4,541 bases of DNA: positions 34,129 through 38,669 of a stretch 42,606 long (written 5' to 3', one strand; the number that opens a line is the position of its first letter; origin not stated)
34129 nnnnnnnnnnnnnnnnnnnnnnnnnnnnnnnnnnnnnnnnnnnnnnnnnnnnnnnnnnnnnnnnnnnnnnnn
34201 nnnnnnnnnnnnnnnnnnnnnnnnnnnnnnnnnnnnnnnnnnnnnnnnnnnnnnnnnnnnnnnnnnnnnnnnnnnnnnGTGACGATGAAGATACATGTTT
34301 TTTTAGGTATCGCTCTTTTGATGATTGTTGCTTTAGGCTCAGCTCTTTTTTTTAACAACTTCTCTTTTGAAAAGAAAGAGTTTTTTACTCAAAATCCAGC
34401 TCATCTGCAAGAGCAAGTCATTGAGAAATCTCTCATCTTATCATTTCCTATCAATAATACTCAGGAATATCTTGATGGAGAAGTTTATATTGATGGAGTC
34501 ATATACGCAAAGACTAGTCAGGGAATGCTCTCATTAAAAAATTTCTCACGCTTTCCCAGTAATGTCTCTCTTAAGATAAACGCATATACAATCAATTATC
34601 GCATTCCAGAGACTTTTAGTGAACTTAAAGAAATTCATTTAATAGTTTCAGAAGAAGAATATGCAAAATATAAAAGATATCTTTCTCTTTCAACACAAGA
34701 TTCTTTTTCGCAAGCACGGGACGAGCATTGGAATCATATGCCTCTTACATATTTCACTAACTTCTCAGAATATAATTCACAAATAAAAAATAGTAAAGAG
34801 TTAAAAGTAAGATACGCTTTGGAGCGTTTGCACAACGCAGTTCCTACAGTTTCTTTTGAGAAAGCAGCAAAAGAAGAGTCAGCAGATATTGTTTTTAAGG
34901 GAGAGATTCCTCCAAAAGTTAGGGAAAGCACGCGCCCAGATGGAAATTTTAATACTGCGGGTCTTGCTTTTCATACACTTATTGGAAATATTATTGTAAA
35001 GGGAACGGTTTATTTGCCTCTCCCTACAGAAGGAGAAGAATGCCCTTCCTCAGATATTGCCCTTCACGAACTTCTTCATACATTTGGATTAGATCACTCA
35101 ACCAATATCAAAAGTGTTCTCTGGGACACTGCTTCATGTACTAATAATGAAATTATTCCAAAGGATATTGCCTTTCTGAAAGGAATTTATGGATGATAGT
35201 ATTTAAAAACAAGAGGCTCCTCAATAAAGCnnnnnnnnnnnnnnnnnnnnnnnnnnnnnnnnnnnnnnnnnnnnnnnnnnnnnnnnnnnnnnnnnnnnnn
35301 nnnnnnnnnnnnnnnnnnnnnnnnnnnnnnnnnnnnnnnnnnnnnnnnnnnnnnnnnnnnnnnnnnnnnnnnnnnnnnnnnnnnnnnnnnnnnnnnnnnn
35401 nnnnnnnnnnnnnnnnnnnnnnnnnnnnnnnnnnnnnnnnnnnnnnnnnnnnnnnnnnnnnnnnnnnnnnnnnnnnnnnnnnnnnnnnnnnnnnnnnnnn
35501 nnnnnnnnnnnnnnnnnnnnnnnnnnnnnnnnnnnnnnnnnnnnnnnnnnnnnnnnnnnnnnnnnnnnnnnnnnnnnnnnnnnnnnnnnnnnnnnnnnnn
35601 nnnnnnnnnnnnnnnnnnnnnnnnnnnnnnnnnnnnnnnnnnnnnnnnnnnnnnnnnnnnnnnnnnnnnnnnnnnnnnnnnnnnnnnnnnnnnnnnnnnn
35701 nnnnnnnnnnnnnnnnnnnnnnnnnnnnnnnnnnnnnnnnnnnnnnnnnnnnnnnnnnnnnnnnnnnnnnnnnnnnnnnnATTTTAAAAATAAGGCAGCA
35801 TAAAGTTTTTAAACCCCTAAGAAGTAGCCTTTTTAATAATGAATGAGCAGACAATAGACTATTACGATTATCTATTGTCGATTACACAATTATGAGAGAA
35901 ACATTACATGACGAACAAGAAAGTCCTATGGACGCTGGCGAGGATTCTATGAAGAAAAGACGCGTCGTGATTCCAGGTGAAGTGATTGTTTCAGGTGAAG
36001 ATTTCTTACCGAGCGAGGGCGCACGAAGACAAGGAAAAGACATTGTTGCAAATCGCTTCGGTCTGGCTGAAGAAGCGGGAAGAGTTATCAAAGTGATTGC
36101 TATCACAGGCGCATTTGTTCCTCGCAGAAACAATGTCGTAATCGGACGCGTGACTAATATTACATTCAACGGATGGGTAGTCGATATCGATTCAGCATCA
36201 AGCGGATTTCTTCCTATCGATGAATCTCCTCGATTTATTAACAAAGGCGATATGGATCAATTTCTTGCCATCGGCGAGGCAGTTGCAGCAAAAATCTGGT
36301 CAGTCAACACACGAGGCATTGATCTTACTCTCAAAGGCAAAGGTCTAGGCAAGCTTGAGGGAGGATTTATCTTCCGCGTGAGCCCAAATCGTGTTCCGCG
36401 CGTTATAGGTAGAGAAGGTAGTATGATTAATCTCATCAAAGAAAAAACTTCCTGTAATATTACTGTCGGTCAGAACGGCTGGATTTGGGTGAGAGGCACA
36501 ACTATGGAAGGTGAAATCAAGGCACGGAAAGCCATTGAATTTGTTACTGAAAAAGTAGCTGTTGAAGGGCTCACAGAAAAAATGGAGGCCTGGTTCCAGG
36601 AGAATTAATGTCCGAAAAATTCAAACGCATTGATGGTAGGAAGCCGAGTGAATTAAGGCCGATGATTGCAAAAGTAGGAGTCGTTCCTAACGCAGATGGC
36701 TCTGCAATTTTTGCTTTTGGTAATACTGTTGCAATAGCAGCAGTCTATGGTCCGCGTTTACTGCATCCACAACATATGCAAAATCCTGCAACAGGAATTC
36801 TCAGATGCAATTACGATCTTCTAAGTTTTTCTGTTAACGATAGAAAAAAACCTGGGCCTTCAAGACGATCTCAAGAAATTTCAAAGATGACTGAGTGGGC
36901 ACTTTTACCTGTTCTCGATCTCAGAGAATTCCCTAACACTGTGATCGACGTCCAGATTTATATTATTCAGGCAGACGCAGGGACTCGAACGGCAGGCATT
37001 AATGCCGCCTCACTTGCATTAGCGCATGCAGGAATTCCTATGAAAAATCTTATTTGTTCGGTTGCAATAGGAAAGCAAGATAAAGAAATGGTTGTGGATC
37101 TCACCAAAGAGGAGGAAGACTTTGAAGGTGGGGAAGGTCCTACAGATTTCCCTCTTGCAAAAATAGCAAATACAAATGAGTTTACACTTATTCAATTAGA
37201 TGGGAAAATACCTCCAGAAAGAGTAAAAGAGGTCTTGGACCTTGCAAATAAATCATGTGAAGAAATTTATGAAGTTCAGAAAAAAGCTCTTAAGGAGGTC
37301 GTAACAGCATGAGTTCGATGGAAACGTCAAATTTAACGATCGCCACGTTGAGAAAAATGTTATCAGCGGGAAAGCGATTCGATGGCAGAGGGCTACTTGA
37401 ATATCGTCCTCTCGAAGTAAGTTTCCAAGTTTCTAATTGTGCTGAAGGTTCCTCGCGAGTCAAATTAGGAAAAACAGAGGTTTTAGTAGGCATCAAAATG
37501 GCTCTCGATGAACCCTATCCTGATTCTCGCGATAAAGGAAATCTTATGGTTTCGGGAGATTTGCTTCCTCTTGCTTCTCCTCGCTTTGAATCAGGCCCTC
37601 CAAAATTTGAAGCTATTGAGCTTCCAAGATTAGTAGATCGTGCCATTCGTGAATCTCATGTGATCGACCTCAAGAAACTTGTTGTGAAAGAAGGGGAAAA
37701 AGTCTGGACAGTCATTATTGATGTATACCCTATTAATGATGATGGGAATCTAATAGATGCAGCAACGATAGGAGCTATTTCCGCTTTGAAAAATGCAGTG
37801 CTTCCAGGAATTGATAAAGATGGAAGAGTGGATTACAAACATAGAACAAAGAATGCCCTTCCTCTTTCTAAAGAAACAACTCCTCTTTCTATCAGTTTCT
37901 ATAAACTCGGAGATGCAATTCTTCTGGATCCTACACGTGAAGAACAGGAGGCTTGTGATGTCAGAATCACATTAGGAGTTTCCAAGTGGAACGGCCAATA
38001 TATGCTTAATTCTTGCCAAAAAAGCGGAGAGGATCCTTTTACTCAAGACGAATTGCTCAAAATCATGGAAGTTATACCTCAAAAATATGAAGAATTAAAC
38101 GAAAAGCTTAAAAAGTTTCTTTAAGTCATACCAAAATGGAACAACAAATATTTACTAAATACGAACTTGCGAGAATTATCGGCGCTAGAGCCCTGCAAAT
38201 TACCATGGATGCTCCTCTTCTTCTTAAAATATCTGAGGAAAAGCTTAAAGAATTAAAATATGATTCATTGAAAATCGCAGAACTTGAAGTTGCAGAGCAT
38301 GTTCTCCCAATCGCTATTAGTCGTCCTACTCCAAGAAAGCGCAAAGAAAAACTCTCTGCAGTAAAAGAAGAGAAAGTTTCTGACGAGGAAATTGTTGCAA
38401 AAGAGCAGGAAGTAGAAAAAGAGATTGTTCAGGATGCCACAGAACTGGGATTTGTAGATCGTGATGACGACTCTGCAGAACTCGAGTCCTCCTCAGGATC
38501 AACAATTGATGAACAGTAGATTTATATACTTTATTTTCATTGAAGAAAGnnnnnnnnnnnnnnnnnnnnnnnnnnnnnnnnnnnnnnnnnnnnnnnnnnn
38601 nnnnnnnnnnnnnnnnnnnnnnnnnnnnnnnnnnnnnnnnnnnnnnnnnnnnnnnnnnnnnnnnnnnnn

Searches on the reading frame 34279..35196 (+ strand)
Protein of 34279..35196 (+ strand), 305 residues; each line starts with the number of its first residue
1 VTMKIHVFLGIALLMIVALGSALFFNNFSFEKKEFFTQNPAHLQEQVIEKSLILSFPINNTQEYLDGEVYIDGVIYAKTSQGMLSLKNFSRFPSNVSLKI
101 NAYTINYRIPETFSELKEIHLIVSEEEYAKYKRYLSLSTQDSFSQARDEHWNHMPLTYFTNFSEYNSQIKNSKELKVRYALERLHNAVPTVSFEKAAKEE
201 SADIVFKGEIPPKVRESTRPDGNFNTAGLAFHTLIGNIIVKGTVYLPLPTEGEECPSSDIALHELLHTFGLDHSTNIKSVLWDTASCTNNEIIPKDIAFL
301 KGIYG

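Call 78: search_protein_families(library=pfam, proteins=[window:34279-35196:+], max_evalue=0.001)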
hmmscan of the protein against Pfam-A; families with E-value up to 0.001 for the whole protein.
window:34279-35196:+ (305 aa): 1 family
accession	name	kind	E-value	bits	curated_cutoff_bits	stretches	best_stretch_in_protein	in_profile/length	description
PF00413.30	Peptidase_M10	-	5.1e-08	33.4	24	1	150-305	1-159/159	Matrixin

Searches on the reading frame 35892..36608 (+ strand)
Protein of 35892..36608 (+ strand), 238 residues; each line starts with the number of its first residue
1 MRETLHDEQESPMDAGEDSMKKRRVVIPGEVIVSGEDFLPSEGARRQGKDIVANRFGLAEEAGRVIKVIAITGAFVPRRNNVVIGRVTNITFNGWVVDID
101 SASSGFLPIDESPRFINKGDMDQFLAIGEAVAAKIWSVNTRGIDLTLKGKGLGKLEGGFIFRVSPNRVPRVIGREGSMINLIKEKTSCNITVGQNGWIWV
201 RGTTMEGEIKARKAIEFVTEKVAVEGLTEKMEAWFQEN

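Call 78: search_protein_families(library=pfam, proteins=[window:35892-36608:+], max_evalue=0.001)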
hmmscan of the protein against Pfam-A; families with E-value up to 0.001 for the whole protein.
window:35892-36608:+ (238 aa): 3 families
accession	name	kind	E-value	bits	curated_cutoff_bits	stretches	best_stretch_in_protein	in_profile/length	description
PF15985.11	KH_6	-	1e-10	42.2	27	1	158-204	1-45/47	KH domain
PF00013.35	KH_1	-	6.9e-08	32.6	21.5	1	161-216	4-65/66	KH domain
PF21266.3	RRP4_S1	-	3.1e-05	24.5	27.3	1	75-110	2-37/73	RRP4, S1 domain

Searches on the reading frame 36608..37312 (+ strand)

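Call 78: search_protein_families(library=pfam, proteins=[window:36608-37312:+], max_evalue=0.001)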
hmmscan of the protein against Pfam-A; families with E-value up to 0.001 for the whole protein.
window:36608-37312:+ (234 aa): 2 families
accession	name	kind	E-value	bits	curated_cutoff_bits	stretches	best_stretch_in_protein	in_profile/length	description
PF01138.27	RNase_PH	-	1.7e-33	116.3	25.5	1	15-144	1-130/130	3' exoribonuclease family, domain 1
PF03725.20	RNase_PH_C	-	4.3e-08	33.4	20.8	1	148-215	2-66/67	3' exoribonuclease family, domain 2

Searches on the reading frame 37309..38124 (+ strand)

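Call 79: search_protein_families(library=pfam, proteins=[window:37309-38124:+], max_evalue=0.001)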
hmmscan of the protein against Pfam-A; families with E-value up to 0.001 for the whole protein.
window:37309-38124:+ (271 aa): 2 families
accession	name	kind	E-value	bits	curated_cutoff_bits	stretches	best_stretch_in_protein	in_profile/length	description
PF01138.27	RNase_PH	-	2.4e-29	102.8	25.5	1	31-166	1-130/130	3' exoribonuclease family, domain 1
PF03725.20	RNase_PH_C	-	5.7e-09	36.2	20.8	1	192-255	3-63/67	3' exoribonuclease family, domain 2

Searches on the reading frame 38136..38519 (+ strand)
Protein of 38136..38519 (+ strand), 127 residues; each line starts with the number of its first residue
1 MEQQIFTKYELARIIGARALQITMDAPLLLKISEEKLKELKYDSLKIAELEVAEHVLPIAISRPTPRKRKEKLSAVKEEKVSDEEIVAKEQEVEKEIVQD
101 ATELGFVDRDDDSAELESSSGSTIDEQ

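Call 79: search_protein_families(library=pfam, proteins=[window:38136-38519:+], max_evalue=0.001)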
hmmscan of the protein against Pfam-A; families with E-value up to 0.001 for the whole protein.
window:38136-38519:+ (127 aa): 1 family
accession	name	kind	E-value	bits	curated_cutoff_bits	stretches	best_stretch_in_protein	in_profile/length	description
PF01192.27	RNA_pol_Rpb6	-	4.2e-08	33.5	26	1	4-59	5-53/53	RNA polymerase Rpb6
